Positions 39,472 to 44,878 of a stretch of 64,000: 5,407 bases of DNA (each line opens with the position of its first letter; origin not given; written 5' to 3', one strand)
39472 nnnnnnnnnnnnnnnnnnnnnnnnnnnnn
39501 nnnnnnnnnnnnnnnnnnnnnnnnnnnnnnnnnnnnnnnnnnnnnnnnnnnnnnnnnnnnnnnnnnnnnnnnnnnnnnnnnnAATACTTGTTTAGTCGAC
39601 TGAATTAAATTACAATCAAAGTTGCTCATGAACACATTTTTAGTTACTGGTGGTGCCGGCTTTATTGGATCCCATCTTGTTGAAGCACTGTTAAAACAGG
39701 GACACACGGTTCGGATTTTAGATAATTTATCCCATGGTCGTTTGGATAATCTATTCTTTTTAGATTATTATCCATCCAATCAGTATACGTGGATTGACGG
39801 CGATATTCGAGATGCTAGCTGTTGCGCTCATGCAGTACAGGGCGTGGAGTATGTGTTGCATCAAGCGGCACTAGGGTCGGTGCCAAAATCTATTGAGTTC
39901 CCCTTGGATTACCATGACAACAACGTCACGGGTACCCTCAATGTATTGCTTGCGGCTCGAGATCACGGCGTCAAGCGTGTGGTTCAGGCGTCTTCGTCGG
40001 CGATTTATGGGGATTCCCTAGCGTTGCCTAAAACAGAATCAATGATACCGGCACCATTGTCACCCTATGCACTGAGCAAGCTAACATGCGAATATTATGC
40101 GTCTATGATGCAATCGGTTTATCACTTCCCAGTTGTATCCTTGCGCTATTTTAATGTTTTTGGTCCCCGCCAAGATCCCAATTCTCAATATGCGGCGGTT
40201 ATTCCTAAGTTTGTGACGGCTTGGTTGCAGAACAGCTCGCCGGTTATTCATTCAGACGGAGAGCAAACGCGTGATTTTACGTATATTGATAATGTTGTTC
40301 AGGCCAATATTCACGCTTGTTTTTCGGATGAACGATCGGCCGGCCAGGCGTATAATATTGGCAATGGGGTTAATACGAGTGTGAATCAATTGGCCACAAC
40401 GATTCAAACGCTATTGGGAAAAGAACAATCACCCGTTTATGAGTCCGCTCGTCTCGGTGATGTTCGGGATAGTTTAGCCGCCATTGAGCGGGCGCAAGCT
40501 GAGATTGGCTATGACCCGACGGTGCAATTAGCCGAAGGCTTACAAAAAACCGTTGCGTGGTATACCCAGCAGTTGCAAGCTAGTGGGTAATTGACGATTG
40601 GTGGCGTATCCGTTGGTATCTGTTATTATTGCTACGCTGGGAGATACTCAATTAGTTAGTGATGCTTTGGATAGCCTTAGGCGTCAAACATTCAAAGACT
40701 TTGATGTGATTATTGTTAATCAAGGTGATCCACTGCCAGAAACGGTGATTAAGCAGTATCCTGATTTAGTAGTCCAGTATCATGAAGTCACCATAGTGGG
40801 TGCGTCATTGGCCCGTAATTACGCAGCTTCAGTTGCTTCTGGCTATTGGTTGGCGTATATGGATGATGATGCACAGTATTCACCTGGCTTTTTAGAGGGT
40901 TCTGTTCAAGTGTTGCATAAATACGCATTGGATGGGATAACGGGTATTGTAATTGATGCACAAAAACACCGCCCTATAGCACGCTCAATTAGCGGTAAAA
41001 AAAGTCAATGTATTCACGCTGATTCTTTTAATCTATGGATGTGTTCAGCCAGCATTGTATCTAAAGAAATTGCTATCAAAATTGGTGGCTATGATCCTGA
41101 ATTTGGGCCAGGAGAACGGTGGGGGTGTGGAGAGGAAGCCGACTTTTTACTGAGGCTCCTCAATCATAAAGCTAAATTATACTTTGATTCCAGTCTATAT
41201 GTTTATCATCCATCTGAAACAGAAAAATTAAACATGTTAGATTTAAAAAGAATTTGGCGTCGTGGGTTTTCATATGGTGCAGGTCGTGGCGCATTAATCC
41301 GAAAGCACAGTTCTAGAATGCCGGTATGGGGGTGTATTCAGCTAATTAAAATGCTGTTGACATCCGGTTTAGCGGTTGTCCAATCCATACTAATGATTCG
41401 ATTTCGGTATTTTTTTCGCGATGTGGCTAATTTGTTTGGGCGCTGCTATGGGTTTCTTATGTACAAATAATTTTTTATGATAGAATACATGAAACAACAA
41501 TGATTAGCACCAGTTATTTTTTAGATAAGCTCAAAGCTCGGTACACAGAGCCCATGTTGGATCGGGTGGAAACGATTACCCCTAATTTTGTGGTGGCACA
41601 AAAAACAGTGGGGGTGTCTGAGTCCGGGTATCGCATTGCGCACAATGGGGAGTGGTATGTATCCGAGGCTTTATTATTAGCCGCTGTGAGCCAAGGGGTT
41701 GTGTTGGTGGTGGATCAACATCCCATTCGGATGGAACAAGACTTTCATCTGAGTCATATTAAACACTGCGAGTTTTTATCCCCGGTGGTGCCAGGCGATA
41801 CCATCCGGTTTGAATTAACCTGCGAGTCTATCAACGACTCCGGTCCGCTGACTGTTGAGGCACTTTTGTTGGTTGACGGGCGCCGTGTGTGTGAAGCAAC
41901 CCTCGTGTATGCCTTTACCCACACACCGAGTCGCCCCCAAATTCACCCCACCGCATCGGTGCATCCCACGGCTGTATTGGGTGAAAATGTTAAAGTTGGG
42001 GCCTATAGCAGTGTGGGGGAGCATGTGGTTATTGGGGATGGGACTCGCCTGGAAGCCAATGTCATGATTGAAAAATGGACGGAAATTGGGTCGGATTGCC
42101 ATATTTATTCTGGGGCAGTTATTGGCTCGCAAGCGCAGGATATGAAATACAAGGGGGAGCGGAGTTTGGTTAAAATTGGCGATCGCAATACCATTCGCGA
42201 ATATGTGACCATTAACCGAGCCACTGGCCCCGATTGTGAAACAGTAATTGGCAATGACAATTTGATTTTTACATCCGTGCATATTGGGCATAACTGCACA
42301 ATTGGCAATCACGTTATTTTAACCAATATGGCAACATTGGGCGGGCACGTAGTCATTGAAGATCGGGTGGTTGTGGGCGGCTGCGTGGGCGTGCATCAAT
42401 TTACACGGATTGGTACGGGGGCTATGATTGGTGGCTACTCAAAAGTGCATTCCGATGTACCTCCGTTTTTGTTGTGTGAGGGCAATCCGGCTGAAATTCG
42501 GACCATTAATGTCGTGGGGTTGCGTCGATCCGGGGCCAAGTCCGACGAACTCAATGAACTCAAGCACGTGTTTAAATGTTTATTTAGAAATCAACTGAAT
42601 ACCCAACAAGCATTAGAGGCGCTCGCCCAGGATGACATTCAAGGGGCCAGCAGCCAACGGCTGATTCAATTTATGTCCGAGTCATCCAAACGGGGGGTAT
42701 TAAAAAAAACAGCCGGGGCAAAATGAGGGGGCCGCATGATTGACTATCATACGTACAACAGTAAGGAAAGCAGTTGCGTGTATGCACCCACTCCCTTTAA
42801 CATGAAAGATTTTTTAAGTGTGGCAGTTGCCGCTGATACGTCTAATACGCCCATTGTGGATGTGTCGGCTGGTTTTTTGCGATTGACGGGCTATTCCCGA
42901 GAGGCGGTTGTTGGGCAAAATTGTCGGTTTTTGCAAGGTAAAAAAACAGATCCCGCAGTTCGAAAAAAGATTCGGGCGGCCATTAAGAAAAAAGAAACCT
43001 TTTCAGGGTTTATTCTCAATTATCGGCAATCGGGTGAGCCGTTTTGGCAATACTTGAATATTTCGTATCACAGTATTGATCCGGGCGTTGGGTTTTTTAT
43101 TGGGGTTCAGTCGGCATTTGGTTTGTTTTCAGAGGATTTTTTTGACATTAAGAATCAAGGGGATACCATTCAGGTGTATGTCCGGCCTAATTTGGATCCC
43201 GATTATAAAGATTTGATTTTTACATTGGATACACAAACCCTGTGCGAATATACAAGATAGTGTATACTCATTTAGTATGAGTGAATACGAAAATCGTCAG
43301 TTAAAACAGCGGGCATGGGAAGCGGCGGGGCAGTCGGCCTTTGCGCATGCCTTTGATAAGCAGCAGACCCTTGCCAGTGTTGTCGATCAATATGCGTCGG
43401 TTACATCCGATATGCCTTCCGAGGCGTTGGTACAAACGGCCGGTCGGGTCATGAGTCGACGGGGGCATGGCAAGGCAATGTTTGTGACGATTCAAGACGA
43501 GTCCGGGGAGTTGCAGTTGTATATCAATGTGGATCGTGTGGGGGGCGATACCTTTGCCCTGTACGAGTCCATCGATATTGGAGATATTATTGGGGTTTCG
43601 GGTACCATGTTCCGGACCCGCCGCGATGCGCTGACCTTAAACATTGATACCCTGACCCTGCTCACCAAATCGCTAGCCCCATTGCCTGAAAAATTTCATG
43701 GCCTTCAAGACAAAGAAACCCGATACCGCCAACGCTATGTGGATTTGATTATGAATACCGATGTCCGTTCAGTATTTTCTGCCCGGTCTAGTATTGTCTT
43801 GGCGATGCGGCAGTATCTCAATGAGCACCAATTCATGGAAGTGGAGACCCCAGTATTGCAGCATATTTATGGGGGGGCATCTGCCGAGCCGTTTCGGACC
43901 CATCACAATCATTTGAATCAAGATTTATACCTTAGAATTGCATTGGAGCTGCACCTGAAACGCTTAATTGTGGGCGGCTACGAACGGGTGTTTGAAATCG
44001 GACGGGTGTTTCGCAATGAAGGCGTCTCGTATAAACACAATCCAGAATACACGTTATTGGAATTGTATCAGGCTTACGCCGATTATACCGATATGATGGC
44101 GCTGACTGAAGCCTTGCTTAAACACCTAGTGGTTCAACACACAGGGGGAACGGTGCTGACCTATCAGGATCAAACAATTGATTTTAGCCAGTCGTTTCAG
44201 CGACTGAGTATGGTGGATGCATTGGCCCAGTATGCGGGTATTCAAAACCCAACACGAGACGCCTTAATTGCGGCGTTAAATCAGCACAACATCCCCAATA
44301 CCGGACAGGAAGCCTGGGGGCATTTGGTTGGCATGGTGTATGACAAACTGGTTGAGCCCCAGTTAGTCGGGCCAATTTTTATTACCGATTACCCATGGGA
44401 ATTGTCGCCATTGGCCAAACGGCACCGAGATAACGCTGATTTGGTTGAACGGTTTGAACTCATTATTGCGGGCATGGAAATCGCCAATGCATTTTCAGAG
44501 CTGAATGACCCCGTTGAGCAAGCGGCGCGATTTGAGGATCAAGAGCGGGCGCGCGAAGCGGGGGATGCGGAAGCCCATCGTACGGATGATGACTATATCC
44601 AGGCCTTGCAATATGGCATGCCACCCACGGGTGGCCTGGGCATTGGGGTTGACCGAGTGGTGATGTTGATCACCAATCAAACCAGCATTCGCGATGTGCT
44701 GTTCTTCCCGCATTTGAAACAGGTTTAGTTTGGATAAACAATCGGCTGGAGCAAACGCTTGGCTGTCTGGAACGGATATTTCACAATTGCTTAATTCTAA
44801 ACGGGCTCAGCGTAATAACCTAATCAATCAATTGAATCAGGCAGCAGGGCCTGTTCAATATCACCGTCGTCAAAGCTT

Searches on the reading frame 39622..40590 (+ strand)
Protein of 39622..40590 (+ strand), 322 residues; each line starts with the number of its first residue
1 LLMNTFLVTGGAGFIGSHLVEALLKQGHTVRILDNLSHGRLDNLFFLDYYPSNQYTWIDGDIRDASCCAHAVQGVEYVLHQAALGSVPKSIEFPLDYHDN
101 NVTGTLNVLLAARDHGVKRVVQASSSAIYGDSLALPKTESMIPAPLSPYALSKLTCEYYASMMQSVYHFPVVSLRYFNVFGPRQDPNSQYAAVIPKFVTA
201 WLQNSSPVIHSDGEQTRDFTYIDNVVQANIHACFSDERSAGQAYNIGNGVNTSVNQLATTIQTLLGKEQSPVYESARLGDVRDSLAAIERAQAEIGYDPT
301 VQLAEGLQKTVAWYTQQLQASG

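Call 47: search_protein_families(library=pfam, proteins=[window:39622-40590:+], max_evalue=0.000001)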
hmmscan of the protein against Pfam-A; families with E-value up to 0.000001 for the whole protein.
window:39622-40590:+ (322 aa): 7 families
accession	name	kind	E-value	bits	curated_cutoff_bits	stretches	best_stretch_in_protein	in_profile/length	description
PF01370.27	Epimerase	-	3e-61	207.3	20.9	1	7-247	2-240/240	NAD dependent epimerase/dehydratase family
PF16363.11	GDP_Man_Dehyd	-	2.4e-56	192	27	1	7-310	1-332/332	GDP-mannose 4,6 dehydratase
PF01073.25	3Beta_HSD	-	1.4e-26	93.6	22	1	7-269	1-272/280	3-beta hydroxysteroid dehydrogenase/isomerase family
PF02719.21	Polysacc_synt_2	-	1.4e-19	70.9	20.2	1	7-270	2-252/293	Polysaccharide biosynthesis protein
PF13460.12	NAD_binding_10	-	1.1e-10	42.2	27.2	1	10-131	1-104/184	NAD(P)H-binding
PF07993.18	NAD_binding_4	-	1.5e-08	34.6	20.1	0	8-31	1-25/258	Male sterility protein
PF04321.23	RmlD_sub_bind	-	4.7e-07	29.6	27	1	6-182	3-154/287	RmlD substrate binding domain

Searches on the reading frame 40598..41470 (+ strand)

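Call 47: search_protein_families(library=pfam, proteins=[window:40598-41470:+], max_evalue=0.000001)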
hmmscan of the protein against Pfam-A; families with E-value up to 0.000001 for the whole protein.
window:40598-41470:+ (290 aa): 1 family
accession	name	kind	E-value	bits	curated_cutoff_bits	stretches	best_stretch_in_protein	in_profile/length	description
PF00535.33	Glycos_transf_2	-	2.6e-16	60.5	23.3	1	8-126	1-123/168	Glycosyl transferase family 2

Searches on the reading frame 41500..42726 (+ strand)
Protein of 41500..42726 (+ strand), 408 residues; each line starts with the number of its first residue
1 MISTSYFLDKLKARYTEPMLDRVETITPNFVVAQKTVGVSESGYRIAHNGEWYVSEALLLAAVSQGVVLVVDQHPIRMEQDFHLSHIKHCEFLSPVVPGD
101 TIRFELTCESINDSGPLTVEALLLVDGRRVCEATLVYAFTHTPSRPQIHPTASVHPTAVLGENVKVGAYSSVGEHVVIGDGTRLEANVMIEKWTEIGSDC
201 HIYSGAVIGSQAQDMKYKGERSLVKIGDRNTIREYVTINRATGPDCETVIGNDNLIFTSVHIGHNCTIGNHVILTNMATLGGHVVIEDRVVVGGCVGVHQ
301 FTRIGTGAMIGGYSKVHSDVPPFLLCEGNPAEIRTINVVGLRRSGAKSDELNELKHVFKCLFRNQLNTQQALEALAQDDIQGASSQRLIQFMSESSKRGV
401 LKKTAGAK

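Call 47: search_protein_families(library=pfam, proteins=[window:41500-42726:+], max_evalue=0.000001)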
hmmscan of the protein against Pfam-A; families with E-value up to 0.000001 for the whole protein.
window:41500-42726:+ (408 aa): 3 families
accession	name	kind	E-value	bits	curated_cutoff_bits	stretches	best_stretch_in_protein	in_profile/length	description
PF00132.30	Hexapep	-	7.5e-29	98.6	27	2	175-209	1-35/36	Bacterial transferase hexapeptide (six repeats)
PF13720.11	Acetyltransf_11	-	2.6e-22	79.5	24.5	1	319-400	1-81/82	Udp N-acetylglucosamine O-acyltransferase; Domain 2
PF25084.1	LbH_EIF2B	-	1.1e-09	38.6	54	0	241-310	21-93/105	EIF2B subunit epsilon LbH domain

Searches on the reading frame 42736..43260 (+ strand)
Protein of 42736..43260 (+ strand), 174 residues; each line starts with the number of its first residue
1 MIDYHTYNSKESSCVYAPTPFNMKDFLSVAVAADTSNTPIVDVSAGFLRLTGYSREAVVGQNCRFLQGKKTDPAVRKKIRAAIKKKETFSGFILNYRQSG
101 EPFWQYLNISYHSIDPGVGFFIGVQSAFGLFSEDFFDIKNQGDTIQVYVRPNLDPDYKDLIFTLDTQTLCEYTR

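Call 47: search_protein_families(library=pfam, proteins=[window:42736-43260:+], max_evalue=0.000001)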
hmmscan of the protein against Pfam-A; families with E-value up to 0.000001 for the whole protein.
window:42736-43260:+ (174 aa): 1 family
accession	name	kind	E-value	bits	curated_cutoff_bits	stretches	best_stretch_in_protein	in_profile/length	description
PF13426.13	PAS_9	-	1.6e-12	48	27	1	32-110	5-82/103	PAS domain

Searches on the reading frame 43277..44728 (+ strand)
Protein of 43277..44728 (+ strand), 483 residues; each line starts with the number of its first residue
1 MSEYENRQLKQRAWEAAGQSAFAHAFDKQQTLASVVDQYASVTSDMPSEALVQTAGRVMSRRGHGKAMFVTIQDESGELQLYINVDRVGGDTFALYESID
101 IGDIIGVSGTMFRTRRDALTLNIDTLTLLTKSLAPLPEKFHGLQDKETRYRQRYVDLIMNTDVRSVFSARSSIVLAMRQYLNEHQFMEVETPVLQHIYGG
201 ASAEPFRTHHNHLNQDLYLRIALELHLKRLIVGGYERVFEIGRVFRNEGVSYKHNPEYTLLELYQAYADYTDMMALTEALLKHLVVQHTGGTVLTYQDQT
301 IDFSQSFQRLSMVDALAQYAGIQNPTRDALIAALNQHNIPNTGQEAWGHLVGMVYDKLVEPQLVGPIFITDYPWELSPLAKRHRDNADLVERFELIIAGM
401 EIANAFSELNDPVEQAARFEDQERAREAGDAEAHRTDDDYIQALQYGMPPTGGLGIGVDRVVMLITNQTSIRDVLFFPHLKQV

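Call 47: search_protein_families(library=pfam, proteins=[window:43277-44728:+], max_evalue=0.000001)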
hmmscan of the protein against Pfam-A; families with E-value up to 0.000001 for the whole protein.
window:43277-44728:+ (483 aa): 2 families
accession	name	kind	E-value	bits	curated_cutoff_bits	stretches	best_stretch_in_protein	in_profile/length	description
PF00152.25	tRNA-synt_2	-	6.5e-94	314.9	25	1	145-480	1-307/308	tRNA synthetases class II (D, K and N)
PF01336.31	tRNA_anti-codon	-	4.8e-16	58.9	27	1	52-129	1-75/75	OB-fold nucleic acid binding domain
